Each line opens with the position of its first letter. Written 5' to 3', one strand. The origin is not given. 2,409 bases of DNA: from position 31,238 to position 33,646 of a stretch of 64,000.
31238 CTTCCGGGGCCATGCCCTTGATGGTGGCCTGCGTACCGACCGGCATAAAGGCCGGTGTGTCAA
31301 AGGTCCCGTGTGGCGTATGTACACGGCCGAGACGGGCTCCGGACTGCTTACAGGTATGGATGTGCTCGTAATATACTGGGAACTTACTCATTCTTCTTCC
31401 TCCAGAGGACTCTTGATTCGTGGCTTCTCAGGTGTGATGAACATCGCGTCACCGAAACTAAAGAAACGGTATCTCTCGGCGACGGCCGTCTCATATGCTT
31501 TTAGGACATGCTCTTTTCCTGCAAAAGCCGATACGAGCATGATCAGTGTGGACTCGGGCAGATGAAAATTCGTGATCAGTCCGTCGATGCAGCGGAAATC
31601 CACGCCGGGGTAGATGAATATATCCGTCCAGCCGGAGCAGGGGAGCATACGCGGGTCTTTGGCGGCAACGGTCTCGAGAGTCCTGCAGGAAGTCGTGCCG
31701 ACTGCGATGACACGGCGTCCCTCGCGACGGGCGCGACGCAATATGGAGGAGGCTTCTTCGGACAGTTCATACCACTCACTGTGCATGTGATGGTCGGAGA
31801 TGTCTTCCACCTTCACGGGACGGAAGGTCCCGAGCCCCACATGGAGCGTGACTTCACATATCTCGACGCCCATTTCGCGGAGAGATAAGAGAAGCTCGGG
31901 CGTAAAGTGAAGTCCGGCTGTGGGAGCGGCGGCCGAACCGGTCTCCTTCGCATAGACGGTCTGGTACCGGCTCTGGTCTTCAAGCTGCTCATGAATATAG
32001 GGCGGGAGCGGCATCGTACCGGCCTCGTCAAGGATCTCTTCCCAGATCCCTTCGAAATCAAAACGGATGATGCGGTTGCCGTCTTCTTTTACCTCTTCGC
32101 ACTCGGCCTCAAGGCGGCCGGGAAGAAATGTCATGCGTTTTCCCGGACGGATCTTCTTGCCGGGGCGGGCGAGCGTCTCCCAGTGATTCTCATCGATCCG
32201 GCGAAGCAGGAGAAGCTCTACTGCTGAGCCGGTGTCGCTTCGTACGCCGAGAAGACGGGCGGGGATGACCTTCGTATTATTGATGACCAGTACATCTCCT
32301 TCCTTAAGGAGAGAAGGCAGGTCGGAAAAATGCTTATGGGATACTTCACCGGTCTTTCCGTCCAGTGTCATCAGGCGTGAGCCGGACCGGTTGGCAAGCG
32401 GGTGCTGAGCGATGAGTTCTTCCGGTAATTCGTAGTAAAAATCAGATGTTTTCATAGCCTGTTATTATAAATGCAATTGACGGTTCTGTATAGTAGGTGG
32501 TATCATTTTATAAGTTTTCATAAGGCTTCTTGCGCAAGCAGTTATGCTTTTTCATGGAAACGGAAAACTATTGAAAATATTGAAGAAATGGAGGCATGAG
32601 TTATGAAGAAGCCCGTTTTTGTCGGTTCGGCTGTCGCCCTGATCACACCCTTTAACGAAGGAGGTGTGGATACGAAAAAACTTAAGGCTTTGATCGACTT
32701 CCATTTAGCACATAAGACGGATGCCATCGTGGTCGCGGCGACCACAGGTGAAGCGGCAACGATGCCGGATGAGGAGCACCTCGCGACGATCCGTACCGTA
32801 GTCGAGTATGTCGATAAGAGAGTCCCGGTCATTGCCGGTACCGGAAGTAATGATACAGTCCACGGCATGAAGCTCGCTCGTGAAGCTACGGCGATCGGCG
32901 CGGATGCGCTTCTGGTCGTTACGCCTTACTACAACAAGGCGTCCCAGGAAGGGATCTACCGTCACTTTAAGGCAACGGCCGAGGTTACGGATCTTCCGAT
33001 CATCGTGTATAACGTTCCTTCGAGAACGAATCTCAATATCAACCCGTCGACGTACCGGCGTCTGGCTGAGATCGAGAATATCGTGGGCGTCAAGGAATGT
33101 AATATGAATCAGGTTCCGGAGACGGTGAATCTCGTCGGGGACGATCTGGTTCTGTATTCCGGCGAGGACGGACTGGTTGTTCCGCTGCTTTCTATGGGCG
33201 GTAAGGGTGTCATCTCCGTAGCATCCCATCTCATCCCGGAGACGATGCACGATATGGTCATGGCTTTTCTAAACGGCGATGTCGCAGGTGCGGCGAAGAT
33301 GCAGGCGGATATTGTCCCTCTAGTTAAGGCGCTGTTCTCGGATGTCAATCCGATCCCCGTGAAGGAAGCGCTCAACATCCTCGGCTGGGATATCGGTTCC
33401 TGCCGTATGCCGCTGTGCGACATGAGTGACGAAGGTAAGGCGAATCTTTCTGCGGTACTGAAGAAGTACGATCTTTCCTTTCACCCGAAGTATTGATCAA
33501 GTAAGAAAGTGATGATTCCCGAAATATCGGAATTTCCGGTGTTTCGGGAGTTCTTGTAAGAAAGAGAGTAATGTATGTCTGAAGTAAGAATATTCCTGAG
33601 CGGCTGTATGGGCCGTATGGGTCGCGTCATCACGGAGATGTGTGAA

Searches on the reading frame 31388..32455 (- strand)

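Call 5: search_protein_families(library=pfam, proteins=[window:31388-32455:-], max_evalue=0.01)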
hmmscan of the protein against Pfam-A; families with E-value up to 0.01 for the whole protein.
window:31388-32455:- (355 aa): 1 family
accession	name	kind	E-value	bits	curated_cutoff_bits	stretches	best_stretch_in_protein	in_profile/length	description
PF02547.20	Queuosine_synth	-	2.5e-143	477.5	25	1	3-340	1-322/322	Queuosine biosynthesis protein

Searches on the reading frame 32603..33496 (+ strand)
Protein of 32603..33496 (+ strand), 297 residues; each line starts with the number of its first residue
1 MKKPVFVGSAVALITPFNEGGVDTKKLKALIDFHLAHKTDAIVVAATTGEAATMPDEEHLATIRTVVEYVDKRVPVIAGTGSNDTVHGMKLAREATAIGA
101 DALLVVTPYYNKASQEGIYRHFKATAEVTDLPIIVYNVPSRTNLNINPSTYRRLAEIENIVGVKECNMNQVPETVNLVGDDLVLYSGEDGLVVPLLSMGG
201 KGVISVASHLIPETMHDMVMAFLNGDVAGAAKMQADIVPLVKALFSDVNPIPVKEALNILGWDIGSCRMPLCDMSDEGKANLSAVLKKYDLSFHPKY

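Call 5: search_protein_families(library=pfam, proteins=[window:32603-33496:+], max_evalue=0.01)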
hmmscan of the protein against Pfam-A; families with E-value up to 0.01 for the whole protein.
window:32603-33496:+ (297 aa): 1 family
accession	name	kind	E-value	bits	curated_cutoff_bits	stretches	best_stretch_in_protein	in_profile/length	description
PF00701.28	DHDPS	-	2.2e-94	315.9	22.1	1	6-288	2-288/289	Dihydrodipicolinate synthetase family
